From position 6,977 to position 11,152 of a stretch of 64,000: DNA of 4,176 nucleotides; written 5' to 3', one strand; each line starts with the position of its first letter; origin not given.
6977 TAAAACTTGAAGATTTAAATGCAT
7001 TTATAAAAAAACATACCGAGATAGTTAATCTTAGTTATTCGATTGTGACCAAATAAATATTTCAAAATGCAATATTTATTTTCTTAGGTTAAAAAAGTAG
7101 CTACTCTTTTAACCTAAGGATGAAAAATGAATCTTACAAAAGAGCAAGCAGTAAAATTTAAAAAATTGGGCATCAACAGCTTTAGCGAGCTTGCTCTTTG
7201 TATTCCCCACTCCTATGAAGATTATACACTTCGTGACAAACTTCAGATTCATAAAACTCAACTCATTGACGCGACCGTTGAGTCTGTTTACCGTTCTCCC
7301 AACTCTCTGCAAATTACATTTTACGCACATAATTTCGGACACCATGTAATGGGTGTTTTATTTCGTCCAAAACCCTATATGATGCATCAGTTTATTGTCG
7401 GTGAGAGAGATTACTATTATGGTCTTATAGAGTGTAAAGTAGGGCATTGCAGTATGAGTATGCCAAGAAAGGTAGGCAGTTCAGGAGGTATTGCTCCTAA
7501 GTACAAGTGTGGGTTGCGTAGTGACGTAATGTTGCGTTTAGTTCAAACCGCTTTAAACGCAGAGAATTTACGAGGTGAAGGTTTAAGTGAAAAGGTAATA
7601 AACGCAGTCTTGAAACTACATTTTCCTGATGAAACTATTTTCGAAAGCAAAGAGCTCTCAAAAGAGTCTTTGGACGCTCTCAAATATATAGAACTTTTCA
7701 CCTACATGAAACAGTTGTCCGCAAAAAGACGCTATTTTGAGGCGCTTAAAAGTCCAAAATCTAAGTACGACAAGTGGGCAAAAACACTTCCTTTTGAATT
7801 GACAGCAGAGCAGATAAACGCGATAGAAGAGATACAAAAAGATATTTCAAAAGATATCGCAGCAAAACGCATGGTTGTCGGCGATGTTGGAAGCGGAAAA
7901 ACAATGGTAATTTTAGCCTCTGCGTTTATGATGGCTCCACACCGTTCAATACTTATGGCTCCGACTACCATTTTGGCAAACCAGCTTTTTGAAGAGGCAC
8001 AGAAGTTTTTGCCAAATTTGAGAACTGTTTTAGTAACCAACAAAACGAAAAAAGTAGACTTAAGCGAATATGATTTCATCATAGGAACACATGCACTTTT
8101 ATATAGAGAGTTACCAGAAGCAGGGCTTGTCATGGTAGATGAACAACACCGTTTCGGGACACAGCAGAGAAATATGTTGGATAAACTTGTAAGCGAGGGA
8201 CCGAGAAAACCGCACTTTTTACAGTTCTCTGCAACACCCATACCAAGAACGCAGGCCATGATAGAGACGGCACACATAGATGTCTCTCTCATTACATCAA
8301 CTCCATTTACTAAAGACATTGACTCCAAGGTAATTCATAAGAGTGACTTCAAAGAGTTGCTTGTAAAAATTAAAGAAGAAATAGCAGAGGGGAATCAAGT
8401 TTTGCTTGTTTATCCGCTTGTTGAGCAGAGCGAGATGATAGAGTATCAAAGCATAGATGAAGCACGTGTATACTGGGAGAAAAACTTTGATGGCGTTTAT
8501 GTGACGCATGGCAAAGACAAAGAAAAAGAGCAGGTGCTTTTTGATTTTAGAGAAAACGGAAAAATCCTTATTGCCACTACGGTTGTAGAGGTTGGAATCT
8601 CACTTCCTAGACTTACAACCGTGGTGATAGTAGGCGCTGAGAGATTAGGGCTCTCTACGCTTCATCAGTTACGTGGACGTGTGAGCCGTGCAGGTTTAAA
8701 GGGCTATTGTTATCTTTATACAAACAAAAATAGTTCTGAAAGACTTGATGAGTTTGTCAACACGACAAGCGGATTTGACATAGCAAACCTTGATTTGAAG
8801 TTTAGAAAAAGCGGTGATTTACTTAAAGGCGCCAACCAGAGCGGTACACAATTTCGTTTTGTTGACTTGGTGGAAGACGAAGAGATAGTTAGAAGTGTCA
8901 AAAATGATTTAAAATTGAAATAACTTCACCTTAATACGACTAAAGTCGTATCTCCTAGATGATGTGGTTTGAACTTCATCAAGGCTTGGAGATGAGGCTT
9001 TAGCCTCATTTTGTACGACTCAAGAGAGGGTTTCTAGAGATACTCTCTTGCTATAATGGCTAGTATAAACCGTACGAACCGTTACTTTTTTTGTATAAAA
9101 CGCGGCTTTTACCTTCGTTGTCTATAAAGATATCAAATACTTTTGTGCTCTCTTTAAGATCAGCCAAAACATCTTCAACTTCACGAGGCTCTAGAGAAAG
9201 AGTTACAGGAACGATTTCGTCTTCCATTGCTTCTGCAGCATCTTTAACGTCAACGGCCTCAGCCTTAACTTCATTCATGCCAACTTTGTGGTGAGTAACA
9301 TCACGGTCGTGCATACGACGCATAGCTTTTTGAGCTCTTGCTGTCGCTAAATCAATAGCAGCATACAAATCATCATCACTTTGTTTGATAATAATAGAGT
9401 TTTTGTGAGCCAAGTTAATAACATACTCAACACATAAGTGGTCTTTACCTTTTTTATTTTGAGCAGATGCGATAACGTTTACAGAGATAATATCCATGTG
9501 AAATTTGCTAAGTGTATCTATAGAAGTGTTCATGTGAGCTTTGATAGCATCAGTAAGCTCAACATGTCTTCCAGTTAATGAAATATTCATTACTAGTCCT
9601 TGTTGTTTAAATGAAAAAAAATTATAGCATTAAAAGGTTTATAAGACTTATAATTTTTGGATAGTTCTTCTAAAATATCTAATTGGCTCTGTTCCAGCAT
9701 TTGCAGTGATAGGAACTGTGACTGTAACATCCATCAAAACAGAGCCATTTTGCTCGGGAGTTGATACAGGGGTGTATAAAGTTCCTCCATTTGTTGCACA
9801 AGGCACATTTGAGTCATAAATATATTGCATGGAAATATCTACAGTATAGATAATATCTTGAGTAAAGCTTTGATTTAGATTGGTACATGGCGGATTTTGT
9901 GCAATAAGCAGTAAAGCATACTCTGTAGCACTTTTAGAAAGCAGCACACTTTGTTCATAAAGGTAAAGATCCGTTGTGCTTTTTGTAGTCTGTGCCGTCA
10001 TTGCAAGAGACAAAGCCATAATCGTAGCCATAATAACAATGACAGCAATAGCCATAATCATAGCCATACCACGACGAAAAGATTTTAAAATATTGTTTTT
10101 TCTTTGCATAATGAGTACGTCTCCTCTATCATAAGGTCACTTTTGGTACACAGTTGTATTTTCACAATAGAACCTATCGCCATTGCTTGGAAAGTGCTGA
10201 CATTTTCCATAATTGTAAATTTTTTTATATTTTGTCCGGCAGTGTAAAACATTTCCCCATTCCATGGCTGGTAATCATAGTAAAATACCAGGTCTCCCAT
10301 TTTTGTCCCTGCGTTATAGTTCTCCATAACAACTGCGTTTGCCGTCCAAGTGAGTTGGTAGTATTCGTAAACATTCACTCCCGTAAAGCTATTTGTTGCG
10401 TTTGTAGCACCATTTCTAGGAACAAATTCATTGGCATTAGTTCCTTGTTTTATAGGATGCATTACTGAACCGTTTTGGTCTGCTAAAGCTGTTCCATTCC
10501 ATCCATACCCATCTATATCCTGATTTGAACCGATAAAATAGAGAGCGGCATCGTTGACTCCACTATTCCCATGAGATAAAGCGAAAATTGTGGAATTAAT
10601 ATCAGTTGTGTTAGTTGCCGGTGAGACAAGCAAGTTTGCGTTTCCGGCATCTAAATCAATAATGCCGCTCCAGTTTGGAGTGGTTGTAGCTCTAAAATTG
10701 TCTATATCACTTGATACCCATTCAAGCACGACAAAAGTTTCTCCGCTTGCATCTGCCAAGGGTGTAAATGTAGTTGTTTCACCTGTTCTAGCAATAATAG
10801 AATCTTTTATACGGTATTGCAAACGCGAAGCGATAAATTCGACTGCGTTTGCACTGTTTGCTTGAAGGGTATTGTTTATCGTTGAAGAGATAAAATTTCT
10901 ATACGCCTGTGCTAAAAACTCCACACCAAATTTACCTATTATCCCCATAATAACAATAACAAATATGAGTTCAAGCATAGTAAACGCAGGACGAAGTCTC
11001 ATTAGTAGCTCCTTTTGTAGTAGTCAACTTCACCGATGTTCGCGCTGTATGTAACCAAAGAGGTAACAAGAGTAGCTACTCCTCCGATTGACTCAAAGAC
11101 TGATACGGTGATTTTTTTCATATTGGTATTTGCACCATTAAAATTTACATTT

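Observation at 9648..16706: Self-contained operon: 1669-aa secreted protein translationally coupled to three prepilin/pseudopilin-like genes, with no assembly machinery nearby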

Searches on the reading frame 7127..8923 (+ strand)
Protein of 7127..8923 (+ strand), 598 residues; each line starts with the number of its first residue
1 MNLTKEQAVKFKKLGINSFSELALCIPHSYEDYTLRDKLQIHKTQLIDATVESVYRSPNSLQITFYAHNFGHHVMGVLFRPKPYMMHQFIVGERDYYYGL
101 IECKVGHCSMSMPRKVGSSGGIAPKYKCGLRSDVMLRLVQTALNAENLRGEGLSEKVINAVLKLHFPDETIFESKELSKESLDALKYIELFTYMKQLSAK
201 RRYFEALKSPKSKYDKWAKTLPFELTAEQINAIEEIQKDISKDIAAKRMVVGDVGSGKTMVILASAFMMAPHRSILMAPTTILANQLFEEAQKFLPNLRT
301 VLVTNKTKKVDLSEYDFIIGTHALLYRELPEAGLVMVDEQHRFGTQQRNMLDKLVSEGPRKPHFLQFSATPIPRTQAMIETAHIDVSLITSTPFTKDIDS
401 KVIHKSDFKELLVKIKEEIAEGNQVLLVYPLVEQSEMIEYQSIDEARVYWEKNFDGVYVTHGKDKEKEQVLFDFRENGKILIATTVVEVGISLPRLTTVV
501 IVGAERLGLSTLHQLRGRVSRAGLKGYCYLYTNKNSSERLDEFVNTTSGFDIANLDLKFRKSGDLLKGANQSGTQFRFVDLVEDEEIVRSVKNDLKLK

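Call 96: search_protein_families(library=pfam, proteins=[window:7127-8923:+], max_evalue=0.001)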
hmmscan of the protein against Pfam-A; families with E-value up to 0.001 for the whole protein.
window:7127-8923:+ (598 aa): 5 families
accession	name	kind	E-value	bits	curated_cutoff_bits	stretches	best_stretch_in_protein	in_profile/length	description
PF00270.35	DEAD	-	1.9e-19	70.4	26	1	229-376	4-164/167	DEAD/DEAH box helicase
PF04851.21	ResIII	-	2.7e-13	50.6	22.5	1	223-371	2-162/164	Type III restriction enzyme, res subunit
PF00271.37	Helicase_C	-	3.4e-12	47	23.5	1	415-523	10-110/110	Helicase conserved C-terminal domain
PF13604.12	AAA_30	-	0.00012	22.3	27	1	225-356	2-113/191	AAA domain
PF19833.4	RecG_dom3_C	-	0.00046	20.6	26.8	0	546-592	1-48/87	ATP-dependent DNA helicase RecG, domain 3, C-terminal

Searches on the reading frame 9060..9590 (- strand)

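Call 96: search_protein_families(library=pfam, proteins=[window:9060-9590:-], max_evalue=0.001)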
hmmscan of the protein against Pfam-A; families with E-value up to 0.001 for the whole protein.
window:9060-9590:- (176 aa): 2 families
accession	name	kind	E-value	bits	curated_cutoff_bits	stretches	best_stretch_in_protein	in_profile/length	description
PF02482.25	Ribosomal_S30AE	-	2.8e-16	60.4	23.7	1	3-96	1-86/88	Sigma 54 modulation protein / S30EA ribosomal protein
PF16321.10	Ribosom_S30AE_C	-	1.1e-06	28.7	25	1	123-175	3-57/57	Sigma 54 modulation/S30EA ribosomal protein C terminus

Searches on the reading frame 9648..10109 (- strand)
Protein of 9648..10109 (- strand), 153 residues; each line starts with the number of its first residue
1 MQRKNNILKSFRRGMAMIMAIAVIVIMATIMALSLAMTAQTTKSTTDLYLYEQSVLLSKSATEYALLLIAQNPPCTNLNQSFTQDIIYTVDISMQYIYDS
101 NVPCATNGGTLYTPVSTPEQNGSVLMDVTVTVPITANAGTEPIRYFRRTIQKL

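Call 3: search_protein_families(library=pfam, proteins=[window:9648-10109:-], max_evalue=1)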
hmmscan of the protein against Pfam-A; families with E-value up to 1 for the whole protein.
window:9648-10109:- (153 aa): 1 family
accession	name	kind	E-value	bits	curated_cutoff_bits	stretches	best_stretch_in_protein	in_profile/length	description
PF21087.2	Glyco_hydro_134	-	0.21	12.4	27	1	3-110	3-107/148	Glycosyl hydrolase family 134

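Call 4: search_protein_families(library=ncbifam, proteins=[window:9648-10109:-], max_evalue=1)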
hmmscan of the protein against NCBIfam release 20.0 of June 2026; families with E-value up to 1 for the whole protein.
window:9648-10109:- (153 aa): 4 families
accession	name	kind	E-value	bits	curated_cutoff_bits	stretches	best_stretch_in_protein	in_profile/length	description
NF037980.1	T2SS_GspK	equivalog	2.1e-05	24.2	130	1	13-85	2-79/307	type II secretion system minor pseudopilin GspK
TIGR00894.1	2A0114euk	subfamily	0.0029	16.2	626.45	1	2-46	7-51/465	Na(+)-dependent inorganic phosphate cotransporter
NF051896.1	tapirin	equivalog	0.01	14.2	600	1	3-71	8-76/660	cellulose-binding protein tapirin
NF008153.0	PRK10905.1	equivalog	0.13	11.4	256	1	6-66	88-147/424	cell division protein DamX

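Call 47: search_solved_structures(query=A7, max_evalue=10)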
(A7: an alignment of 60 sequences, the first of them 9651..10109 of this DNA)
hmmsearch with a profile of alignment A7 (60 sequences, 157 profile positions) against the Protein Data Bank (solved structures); distinct sequences matched with E-value up to 10: 12.
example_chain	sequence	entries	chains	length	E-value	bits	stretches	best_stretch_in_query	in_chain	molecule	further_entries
7tgg_A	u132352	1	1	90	0.27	14.4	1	3-37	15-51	Geopilin domain 1 protein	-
2vt4_A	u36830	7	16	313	0.71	13.1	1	7-52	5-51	BETA1 ADRENERGIC RECEPTOR | BETA-1 ADRENERGIC RECEPTOR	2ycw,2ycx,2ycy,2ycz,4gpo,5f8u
2y00_A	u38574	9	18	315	0.75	13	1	7-52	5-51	BETA-1 ADRENERGIC RECEPTOR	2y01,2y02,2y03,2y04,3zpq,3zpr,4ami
4bvn_A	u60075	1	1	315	0.76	13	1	7-52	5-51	BETA-1 ADRENERGIC RECEPTOR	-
5a8e_A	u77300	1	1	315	0.76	12.9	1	7-52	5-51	BETA1 ADRENERGIC RECEPTOR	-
7m8q_C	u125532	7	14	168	0.89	12.7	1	67-150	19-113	Methane monooxygenase gamma chain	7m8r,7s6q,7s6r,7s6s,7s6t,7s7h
6vk4_C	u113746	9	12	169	0.9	12.7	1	67-150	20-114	Methane monooxygenase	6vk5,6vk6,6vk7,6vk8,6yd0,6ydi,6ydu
8wt4_A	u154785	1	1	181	0.96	12.6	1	30-79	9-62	Uncharacterized protein YoeB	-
1mhy_G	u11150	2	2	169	1.2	12.4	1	67-150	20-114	METHANE MONOOXYGENASE HYDROXYLASE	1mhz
7jjo_R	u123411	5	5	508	1.5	12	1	7-52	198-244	Beta1-Adrenergic Receptor | Endolysin,Endolysin,Beta-1 adrenergic receptor chimera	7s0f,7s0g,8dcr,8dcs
9rx1_A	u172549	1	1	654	2.2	11.4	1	7-52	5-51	Beta-1 adrenergic receptor,Beta-lactamase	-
6w8u_A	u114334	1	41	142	3.7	10.7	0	16-98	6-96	pilin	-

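Call 97: search_protein_families(library=ncbifam, alignment_id=A7, max_evalue=0.01)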
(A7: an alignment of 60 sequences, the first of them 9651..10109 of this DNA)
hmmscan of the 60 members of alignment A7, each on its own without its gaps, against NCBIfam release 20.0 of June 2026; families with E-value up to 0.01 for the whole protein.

A. member 1, window:9651-10109:- (153 aa): 2 families
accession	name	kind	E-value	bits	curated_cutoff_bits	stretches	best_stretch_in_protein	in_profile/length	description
NF037980.1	T2SS_GspK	equivalog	2.1e-05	24.2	130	1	13-85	2-79/307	type II secretion system minor pseudopilin GspK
TIGR00894.1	2A0114euk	subfamily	0.0029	16.2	626.45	1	2-46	7-51/465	Na(+)-dependent inorganic phosphate cotransporter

B. families by the number of members that match (of 60 scanned): 17 families
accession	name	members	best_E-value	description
NF037980.1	T2SS_GspK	41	1.1e-08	type II secretion system minor pseudopilin GspK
NF051896.1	tapirin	12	5.5e-05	cellulose-binding protein tapirin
NF041940.1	choice_anch_X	2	3.4e-05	choice-of-anchor X domain-containing protein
NF041013.1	T4P_ComGE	2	0.0053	competence type IV pilus minor pilin ComGE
NF007862.0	PRK10574.1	1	0.00051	prepilin peptidase-dependent pilin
NF011297.0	PRK14710.1-1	1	0.002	hypothetical protein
TIGR00894.1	2A0114euk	1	0.0029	Na(+)-dependent inorganic phosphate cotransporter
TIGR03733.1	lanti_perm_MutG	1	0.0034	lantibiotic immunity ABC transporter MutG family permease subunit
NF041002.1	pilin_ComGF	1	0.0048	competence type IV pilus minor pilin ComGF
NF058530.1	thiouroc_hyd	1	0.0057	thiourocanate hydratase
NF007660.0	PRK10332.1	1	0.0061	prepilin-type N-terminal cleavage/methylation domain-containing protein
NF043072.1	GAS_sig_Nterm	1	0.0062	SpoV family signaling peptide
NF002567.0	PRK02201.1-2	1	0.0075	membrane protein insertase YidC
TIGR01710.1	typeII_sec_gspG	1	0.0082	type II secretion system major pseudopilin GspG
NF038346.1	FtsX_actino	1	0.0084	permease-like cell division protein FtsX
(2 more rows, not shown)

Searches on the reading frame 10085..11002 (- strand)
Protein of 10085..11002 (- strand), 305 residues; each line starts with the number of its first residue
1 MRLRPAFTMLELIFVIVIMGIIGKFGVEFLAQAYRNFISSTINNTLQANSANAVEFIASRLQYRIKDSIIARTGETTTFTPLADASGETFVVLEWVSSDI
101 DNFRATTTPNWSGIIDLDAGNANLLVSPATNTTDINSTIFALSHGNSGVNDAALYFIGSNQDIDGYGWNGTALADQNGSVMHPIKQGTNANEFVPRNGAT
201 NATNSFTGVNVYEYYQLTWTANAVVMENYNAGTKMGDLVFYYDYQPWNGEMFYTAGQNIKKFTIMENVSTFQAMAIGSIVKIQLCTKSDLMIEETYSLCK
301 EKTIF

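Call 3: search_protein_families(library=pfam, proteins=[window:10085-11002:-], max_evalue=1)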
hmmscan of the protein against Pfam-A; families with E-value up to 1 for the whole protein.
window:10085-11002:- (305 aa): 2 families
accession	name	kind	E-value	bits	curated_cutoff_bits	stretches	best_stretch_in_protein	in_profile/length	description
PF07963.17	N_methyl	-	0.014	15.4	21.2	1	3-22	3-22/27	Prokaryotic N-terminal methylation motif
PF09290.16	AcetDehyd-dimer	-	0.16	12.6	26.6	1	99-145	40-86/138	Prokaryotic acetaldehyde dehydrogenase, dimerisation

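Call 4: search_protein_families(library=ncbifam, proteins=[window:10085-11002:-], max_evalue=1)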
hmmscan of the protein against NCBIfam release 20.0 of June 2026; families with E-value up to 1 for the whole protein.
window:10085-11002:- (305 aa): 2 families
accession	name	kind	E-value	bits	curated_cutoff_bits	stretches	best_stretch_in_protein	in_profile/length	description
TIGR02532.1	IV_pilin_GFxxxE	domain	0.0046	16.8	16.3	1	7-22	4-19/24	prepilin-type N-terminal cleavage/methylation domain-containing protein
TIGR01708.2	typeII_sec_gspH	equivalog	0.022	14.8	80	1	7-22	4-19/169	type II secretion system minor pseudopilin GspH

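Call 41: search_protein_families(library=pfam, alignment_id=A6, max_evalue=0.01)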
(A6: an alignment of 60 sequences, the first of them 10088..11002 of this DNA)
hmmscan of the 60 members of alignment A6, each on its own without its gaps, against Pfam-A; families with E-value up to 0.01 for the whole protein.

A. member 1, window:10088-11002:- (305 aa): 0 families

B. families by the number of members that match (of 60 scanned): 3 families
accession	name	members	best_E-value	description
PF07963.17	N_methyl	56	1.8e-07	Prokaryotic N-terminal methylation motif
PF10462.15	Peptidase_M66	1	0.0036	Peptidase M66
PF16451.12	bCoV_S1_N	1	0.0069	Betacoronavirus-like spike glycoprotein S1, N-terminal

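Call 46: search_solved_structures(query=A6, max_evalue=10)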
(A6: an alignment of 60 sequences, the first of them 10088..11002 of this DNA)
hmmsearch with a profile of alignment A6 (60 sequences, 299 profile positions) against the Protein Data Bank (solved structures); distinct sequences matched with E-value up to 10: 22.
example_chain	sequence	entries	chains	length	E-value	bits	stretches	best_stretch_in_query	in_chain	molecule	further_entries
9egp_A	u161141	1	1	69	3.9e-07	33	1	3-51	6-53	Geopilin domain 1 protein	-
7tgg_A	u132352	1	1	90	1.5e-06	31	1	3-45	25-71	Geopilin domain 1 protein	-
9lab_B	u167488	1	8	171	3.8e-05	26.5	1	2-27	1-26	MSHA major pilin subunit MshA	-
2m7g_A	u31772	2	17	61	0.00012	24.8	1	8-45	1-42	Geopilin domain 1 protein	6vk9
8tum_e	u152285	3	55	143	0.00018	24.2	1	8-83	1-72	Type IV major pilin protein PilA | Pilin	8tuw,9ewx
8pfb_G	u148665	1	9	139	0.00026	23.8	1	8-53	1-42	Type IV pilin PilE1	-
9laa_A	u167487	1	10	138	0.00055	22.7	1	3-38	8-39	Type IV pilin protein PilA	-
3sok_A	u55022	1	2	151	0.00087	22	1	8-44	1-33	Fimbrial protein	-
8tob_GA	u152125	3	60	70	0.002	20.8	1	9-54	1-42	Fimbrial protein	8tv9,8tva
1oqw_A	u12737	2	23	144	0.0058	19.3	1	8-39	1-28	Fimbrial protein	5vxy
8tj2_C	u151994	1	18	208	0.0077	18.9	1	8-46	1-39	Type IV major pilin protein PilA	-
6xxe_A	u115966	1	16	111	0.01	18.5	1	8-46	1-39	Uncharacterized protein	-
5wda_A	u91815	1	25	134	0.012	18.3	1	8-31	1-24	General secretion pathway protein G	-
8qqj_J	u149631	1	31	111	0.014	18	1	8-47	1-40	Type IV narrow pilus major component PilA5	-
6gv9_A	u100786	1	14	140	0.024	17.3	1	8-42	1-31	Prepilin peptidase-dependent protein D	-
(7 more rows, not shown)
